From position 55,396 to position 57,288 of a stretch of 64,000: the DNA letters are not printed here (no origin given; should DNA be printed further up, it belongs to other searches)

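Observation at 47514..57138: Tandemly duplicated two-gene cassette: giant modular surface protein + secreted beta-helix enzyme, in an AT-rich island between glnS and the thiolase gene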

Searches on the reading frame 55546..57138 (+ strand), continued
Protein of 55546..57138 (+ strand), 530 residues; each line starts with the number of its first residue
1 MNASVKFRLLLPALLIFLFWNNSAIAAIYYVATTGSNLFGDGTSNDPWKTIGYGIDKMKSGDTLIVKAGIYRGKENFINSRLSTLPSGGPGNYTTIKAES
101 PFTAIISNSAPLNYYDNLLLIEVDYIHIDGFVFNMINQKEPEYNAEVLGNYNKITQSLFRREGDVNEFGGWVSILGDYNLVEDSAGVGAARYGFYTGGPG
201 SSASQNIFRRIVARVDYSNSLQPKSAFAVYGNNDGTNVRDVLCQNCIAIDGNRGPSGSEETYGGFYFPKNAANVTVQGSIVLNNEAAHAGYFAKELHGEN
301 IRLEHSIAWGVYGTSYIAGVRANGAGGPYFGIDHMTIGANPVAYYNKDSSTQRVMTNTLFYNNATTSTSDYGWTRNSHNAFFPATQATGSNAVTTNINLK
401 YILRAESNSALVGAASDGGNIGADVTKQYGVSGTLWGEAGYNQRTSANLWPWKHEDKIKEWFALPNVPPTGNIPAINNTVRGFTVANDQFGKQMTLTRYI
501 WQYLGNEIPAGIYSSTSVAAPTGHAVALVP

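Call 49: search_protein_families(library=ncbifam, proteins=[L003:2990-4459:+, L006:13074-13766:+, L003:5366-6553:+, L002:6907-7920:+, L003:7218-8936:+, L011:5256-6725:+, L006:10509-11876:-, L006:7269-8288:-, L002:7905-9230:+, L015:13121-13690:+], max_evalue=0.00001)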
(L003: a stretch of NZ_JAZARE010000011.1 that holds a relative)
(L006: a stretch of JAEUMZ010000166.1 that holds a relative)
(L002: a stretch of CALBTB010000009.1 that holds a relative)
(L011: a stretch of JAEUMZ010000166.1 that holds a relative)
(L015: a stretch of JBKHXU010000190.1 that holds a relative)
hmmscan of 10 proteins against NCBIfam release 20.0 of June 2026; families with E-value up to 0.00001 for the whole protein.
L003:2990-4459:+ (490 aa): 22 families
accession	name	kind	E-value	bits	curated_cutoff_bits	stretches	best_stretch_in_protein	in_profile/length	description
TIGR04063.1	stp3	hypoth_equivalog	1.5e-37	129.5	442.05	1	206-476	106-386/397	TIGR04063 family PEP-CTERM/XrtA system glycosyltransferase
TIGR03999.1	thiol_BshA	equivalog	2.7e-24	85.8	273.7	1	255-469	146-357/375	N-acetyl-alpha-D-glucosaminyl L-malate synthase BshA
TIGR03088.1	stp2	hypoth_equivalog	5.1e-22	78.4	409.05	1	255-471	138-359/374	TIGR03088 family PEP-CTERM/XrtA system glycosyltransferase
TIGR04157.1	glyco_rSAM_CFB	subfamily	9.1e-17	61.1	400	1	250-469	166-393/406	TIGR04157 family glycosyltransferase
TIGR03087.1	stp1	hypoth_equivalog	2.7e-16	59.7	316.65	1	259-475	178-387/397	TIGR03087 family PEP-CTERM/XrtA system glycosyltransferase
NF041876.1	EPS_EpsE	equivalog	3.8e-16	59.3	400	1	251-475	159-386/389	exopolysaccharide biosynthesis GT4 family glycosyltransferase EpsE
TIGR03449.1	mycothiol_MshA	equivalog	8e-16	57.9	462.5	1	188-475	97-393/406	D-inositol-3-phosphate glycosyltransferase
TIGR04047.1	MSMEG_0565_glyc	hypoth_equivalog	1.1e-14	54.4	259.85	1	251-480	136-369/373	MSMEG_0565 family glycosyltransferase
NF047684.1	TeichurnBiosyTuaC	equivalog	1.7e-13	50.3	550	1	252-476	163-380/391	teichuronic acid biosynthesis protein TuaC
NF038298.1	EPS_HpsO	equivalog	1.9e-13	49.9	575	1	289-476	181-378/388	hormogonium polysaccharide biosynthesis glycosyltransferase HpsO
NF053787.1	GlcN_PG_synth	equivalog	3.9e-11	42.4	480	1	238-473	129-347/361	N-acetylglucosaminyl phosphatidylglycerol synthase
TIGR02149.1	glgA_Coryne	subfamily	9.4e-11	41.4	302.4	1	205-476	95-381/391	glycogen synthase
NF038295.1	EPS_HpsP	equivalog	1e-10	41.2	550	1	206-476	107-378/388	hormogonium polysaccharide biosynthesis glycosyltransferase HpsP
NF047676.1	TeichurnBiosyTuaH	equivalog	3.8e-09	35.9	550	1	252-472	157-374/384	teichuronic acid biosynthesis protein TuaH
NF041879.1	EPS_EpsH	equivalog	3.8e-09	35.8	800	1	267-476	203-407/431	exopolysaccharide biosynthesis glycosyltransferase EpsH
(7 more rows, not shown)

L006:13074-13766:+ (231 aa): 8 families
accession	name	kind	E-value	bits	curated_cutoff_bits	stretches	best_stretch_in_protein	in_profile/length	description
TIGR03108.1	eps_aminotran_1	hypoth_equivalog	4.4e-41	141.3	816.9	1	129-231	1-104/628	XrtA/PEP-CTERM system amidotransferase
TIGR01536.1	asn_synth_AEB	equivalog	1.1e-37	130.3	267.1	1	130-231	1-105/517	asparagine synthase (glutamine-hydrolyzing)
NF006949.0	PRK09431.1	equivalog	2.3e-31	108.9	499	1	129-231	1-103/554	asparagine synthase B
TIGR03104.1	trio_amidotrans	equivalog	2.7e-28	98.6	570.1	1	129-231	1-104/589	N-acetylglutaminylglutamine amidotransferase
NF033535.1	lass_lactam_cya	exception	1.4e-11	43.6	525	1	129-231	1-104/668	lasso peptide isopeptide bond-forming cyclase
NF001484.0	PRK00331.1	subfamily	1.2e-08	33.8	381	1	189-231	87-129/601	isomerizing glutamine--fructose-6-phosphate transaminase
TIGR01135.1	glmS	equivalog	9.8e-08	30.9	418.05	1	189-231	86-128/607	glutamine--fructose-6-phosphate transaminase (isomerizing)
TIGR01134.1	purF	equivalog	1e-06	28.4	350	0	171-231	66-130/432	amidophosphoribosyltransferase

L003:5366-6553:+ (396 aa): 2 families
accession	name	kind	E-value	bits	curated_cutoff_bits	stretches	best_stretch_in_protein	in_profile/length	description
TIGR00236.1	wecB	equivalog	1.7e-135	451.9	210.15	1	21-387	1-364/366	non-hydrolyzing UDP-N-acetylglucosamine 2-epimerase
TIGR03568.1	NeuC_NnaA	equivalog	3.7e-23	82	235.9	1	81-383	69-363/365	UDP-N-acetylglucosamine 2-epimerase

L002:6907-7920:+ (338 aa): 23 families
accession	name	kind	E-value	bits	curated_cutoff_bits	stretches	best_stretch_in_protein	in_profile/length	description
TIGR01179.1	galE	equivalog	5.9e-137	455.9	262.3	1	10-331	1-329/332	UDP-glucose 4-epimerase GalE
NF007956.0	PRK10675.1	subfamily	2.4e-76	257.1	394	1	10-336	2-335/338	UDP-glucose 4-epimerase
TIGR02197.1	heptose_epim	equivalog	5.2e-39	134.3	274.6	1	11-283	1-266/316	ADP-glyceromanno-heptose 6-epimerase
TIGR01181.1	dTDP_gluc_dehyt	equivalog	4.8e-35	121.2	365.1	1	10-327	1-311/321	dTDP-glucose 4,6-dehydratase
TIGR04180.1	EDH_00030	hypoth_equivalog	3.6e-25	88.6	475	1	11-313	1-296/297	NAD-dependent 4,6-dehydratase LegB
TIGR03466.1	HpnA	hypoth_equivalog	7.2e-22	77.7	367.65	1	10-281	2-250/327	hopanoid-associated sugar epimerase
NF008360.0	PRK11150.1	equivalog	1.3e-21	77.1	452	1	11-278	2-255/310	ADP-glyceromanno-heptose 6-epimerase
NF011728.1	PRK15181.1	equivalog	1.4e-18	67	760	1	6-275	13-280/348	Vi polysaccharide biosynthesis UDP-N-acetylglucosaminuronic acid C-4 epimerase TviC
TIGR01214.1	rmlD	equivalog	4e-16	58.9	224.05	1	10-164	1-140/285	dTDP-4-dehydrorhamnose reductase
NF042422.1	oxyalk_red_OleD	equivalog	4.7e-16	59.1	580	1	10-271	2-244/329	2-alkyl-3-oxoalkanoate reductase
NF043036.1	ErythonDh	equivalog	6.7e-15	55.1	325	1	10-164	2-165/321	D-erythronate dehydrogenase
NF047922.1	GDPFucSynFcl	equivalog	1.7e-14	54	500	1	8-319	2-294/308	GDP-L-fucose synthase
NF042423.1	oxyalk_red_Shew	equivalog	7.5e-14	51.5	580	1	8-180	8-176/331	2-alkyl-3-oxoalkanoate reductase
TIGR02622.1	CDP_4_6_dhtase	equivalog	1e-12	47.9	278.45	1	6-156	2-162/352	CDP-glucose 4,6-dehydratase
NF007490.0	PRK10084.1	subfamily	1.1e-12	47.6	649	1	10-327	2-334/361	dTDP-glucose 4,6-dehydratase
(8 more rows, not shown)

L003:7218-8936:+ (573 aa): 0 families

L011:5256-6725:+ (490 aa): 10 families
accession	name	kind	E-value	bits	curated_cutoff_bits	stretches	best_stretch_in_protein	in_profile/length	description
TIGR03013.1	EpsB_2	subfamily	6.9e-152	506.6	393.35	1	71-490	26-443/443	TIGR03013 family XrtA/PEP-CTERM system glycosyltransferase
TIGR03025.1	EPS_sugtrans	subfamily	1.5e-119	400.1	295.55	1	49-489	2-444/445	exopolysaccharide biosynthesis polyprenyl glycosylphosphotransferase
TIGR03023.1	WcaJ_sugtrans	equivalog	1.8e-92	311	410.75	1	49-485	2-448/453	undecaprenyl-phosphate glucose phosphotransferase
TIGR03022.1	WbaP_sugtrans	subfamily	1.2e-56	192.9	403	1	49-489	4-455/456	undecaprenyl-phosphate galactose phosphotransferase WbaP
NF007518.0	PRK10124.1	equivalog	3.5e-48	164.5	684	1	296-480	269-454/464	undecaprenyl-phosphate glucose phosphotransferase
NF041877.1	EPS_EpsZ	equivalog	6.3e-46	157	800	1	166-488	135-457/459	exopolysaccharide biosynthesis polyisoprenyl-phosphate hexose-1-phosphate transferase EpsZ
NF050817.1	PolSacchBiosHfsE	equivalog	1e-45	156.3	750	1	291-484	262-460/467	polysaccharide biosynthesis protein HfsE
NF052601.1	undeca_RfbP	equivalog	2.3e-42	144.9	330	1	298-487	42-239/244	undecaprenyl-phosphate galactose phosphotransferase family protein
NF011751.0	PRK15204.1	equivalog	7e-34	117.2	907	1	138-488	119-474/476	undecaprenyl-phosphate galactose phosphotransferase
NF045514.1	glycotran_HepC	equivalog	1.2e-22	80.3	140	1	296-410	112-211/220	heterocyst development glycosyltransferase HepC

L006:10509-11876:- (456 aa): 2 families
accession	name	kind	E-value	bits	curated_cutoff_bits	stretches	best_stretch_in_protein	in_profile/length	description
TIGR03097.1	PEP_O_lig_1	hypoth_equivalog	3.2e-18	65.8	188.1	1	41-412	23-403/408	putative O-glycosylation ligase, exosortase A system-associated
NF058641.1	TfpM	equivalog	1.3e-08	34.3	600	1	228-407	174-356/421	O-linking oligosaccharyltransferase TfpM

L006:7269-8288:- (340 aa): 5 families
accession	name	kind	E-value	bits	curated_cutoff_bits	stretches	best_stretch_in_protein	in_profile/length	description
NF045821.1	PgAcgDacpgdA1_Bac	equivalog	1.9e-11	43.4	400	1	84-196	86-187/282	peptidoglycan-N-acetylglucosamine deacetylase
TIGR02764.1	spore_ybaN_pdaB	equivalog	2e-10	40.7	237.4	1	87-215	7-122/191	polysaccharide deacetylase family sporulation protein PdaB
TIGR03006.1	pepcterm_polyde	equivalog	2e-10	40.3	276.2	1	103-246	36-179/272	XrtA system polysaccharide deacetylase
TIGR04243.1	nodulat_NodB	equivalog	6.7e-09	35.5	240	1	87-154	3-68/197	chitooligosaccharide deacetylase NodB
TIGR02873.1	spore_ylxY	hypoth_equivalog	1.5e-07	30.9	391.5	1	88-160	87-157/268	probable sporulation protein, polysaccharide deacetylase family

L002:7905-9230:+ (442 aa): 1 family
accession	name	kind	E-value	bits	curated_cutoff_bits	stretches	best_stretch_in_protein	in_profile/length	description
NF041518.1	choice_anch_Q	domain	3.9e-11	43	25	1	399-440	16-57/58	choice-of-anchor Q domain-containing protein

L015:13121-13690:+ (190 aa): 41 families (the best 25 are shown)
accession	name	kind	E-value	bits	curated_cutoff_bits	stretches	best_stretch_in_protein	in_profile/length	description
NF007076.0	PRK09527.1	equivalog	3e-21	75.7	347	1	47-143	85-184/203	galactoside O-acetyltransferase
NF058585.1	HptprglPActTf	PfamEq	1.2e-20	73.7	300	1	35-151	55-167/172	heptaprenylglyceryl phosphate O-acetyltransferase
TIGR03570.1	NeuD_NnaD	subfamily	8.1e-20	71.3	160.8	1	36-139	100-202/202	NeuD/PglB/VioB family sugar acetyltransferase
NF007499.0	PRK10092.1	equivalog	1.4e-17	64.1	314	1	54-141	90-180/183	maltose O-acetyltransferase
NF007240.0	PRK09677.1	equivalog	1.9e-17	63.4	243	1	88-145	128-185/192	putative lipopolysaccharide biosynthesis O-acetyl transferase WbbJ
NF041874.1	EPS_EpsC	equivalog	1.3e-16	60.8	150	1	33-143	59-166/168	serine O-acetyltransferase EpsC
NF007797.0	PRK10502.1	subfamily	3.8e-15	56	192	1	58-141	93-176/183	WcaF family extracellular polysaccharide biosynthesis acetyltransferase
TIGR03308.1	phn_thr-fam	hypoth_equivalog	1.3e-14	54.5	201.65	1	87-152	105-168/204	phosphonate metabolim protein, transferase hexapeptide repeat family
NF000311.1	Vat_ABCDEFH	equivalog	2.5e-14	53.3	300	1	89-143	109-163/201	Vat family streptogramin A O-acetyltransferase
TIGR02353.1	NRPS_term_dom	equivalog_domain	6.4e-13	47.9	423.1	1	33-150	110-222/695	Pls/PosA family non-ribosomal peptide synthetase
NF000490.1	chloram_CatB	equivalog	1.3e-12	47.5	350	1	75-142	95-162/210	type B chloramphenicol O-acetyltransferase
TIGR03532.1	DapD_Ac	equivalog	1.6e-12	47.6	231.75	1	89-148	159-218/231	2,3,4,5-tetrahydropyridine-2,6-dicarboxylate N-acetyltransferase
TIGR04008.1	WcaF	equivalog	4.6e-12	46.2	326.3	1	58-142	92-176/180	colanic acid biosynthesis acetyltransferase WcaF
NF000147.1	stregram_VatF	exception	7.6e-12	45.2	400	1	88-143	118-173/221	streptogramin A O-acetyltransferase Vat(F)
NF010933.0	PRK14353.1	equivalog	2.8e-11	42.7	505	1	84-159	375-447/453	bifunctional UDP-N-acetylglucosamine diphosphorylase/glucosamine-1-phosphate N-acetyltransferase GlmU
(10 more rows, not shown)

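Call 53: search_protein_families(library=pfam, proteins=[window:55546-57138:+], max_evalue=10)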
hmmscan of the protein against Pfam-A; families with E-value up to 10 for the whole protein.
window:55546-57138:+ (530 aa): 1 family
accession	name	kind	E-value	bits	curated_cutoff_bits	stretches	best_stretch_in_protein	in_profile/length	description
PF14592.12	Chondroitinas_B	-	0.00086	18.8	24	1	52-183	8-133/426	Chondroitinase B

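Call 63: search_solved_structures(query=A1, max_evalue=10, show_alignments=4)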
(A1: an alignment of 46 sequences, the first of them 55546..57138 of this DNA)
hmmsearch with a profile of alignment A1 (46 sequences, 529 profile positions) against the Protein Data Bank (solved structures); distinct sequences matched with E-value up to 10: 9.
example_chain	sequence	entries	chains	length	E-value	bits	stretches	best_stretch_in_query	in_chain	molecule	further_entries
3vst_A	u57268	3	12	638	5.3e-08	35.5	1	29-75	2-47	Xylosidase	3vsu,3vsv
7o78_A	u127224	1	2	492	9.3e-06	28.1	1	55-162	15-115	Polysaccharide lyase from Pseudopedobacter saltans, Pedsa3807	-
5olq_A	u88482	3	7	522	0.00065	22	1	27-79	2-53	Rhamnogalacturonan lyase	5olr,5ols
6qps_A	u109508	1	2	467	0.002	20.4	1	55-160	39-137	Polysaccharide Lyase Family 6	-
9rkv_M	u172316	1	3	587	0.002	20.4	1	34-75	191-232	Putative tail fiber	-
8fqc_P1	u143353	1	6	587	0.0049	19.1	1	35-75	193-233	Tail Spike protein, gp124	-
8fa3_A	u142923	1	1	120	0.013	17.7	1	33-75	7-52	Asparagine--tRNA ligase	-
4zya_A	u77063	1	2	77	0.11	14.6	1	28-55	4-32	Asparagine--tRNA ligase, cytoplasmic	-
2exd_A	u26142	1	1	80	1.9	10.6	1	92-137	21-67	nfeD short homolog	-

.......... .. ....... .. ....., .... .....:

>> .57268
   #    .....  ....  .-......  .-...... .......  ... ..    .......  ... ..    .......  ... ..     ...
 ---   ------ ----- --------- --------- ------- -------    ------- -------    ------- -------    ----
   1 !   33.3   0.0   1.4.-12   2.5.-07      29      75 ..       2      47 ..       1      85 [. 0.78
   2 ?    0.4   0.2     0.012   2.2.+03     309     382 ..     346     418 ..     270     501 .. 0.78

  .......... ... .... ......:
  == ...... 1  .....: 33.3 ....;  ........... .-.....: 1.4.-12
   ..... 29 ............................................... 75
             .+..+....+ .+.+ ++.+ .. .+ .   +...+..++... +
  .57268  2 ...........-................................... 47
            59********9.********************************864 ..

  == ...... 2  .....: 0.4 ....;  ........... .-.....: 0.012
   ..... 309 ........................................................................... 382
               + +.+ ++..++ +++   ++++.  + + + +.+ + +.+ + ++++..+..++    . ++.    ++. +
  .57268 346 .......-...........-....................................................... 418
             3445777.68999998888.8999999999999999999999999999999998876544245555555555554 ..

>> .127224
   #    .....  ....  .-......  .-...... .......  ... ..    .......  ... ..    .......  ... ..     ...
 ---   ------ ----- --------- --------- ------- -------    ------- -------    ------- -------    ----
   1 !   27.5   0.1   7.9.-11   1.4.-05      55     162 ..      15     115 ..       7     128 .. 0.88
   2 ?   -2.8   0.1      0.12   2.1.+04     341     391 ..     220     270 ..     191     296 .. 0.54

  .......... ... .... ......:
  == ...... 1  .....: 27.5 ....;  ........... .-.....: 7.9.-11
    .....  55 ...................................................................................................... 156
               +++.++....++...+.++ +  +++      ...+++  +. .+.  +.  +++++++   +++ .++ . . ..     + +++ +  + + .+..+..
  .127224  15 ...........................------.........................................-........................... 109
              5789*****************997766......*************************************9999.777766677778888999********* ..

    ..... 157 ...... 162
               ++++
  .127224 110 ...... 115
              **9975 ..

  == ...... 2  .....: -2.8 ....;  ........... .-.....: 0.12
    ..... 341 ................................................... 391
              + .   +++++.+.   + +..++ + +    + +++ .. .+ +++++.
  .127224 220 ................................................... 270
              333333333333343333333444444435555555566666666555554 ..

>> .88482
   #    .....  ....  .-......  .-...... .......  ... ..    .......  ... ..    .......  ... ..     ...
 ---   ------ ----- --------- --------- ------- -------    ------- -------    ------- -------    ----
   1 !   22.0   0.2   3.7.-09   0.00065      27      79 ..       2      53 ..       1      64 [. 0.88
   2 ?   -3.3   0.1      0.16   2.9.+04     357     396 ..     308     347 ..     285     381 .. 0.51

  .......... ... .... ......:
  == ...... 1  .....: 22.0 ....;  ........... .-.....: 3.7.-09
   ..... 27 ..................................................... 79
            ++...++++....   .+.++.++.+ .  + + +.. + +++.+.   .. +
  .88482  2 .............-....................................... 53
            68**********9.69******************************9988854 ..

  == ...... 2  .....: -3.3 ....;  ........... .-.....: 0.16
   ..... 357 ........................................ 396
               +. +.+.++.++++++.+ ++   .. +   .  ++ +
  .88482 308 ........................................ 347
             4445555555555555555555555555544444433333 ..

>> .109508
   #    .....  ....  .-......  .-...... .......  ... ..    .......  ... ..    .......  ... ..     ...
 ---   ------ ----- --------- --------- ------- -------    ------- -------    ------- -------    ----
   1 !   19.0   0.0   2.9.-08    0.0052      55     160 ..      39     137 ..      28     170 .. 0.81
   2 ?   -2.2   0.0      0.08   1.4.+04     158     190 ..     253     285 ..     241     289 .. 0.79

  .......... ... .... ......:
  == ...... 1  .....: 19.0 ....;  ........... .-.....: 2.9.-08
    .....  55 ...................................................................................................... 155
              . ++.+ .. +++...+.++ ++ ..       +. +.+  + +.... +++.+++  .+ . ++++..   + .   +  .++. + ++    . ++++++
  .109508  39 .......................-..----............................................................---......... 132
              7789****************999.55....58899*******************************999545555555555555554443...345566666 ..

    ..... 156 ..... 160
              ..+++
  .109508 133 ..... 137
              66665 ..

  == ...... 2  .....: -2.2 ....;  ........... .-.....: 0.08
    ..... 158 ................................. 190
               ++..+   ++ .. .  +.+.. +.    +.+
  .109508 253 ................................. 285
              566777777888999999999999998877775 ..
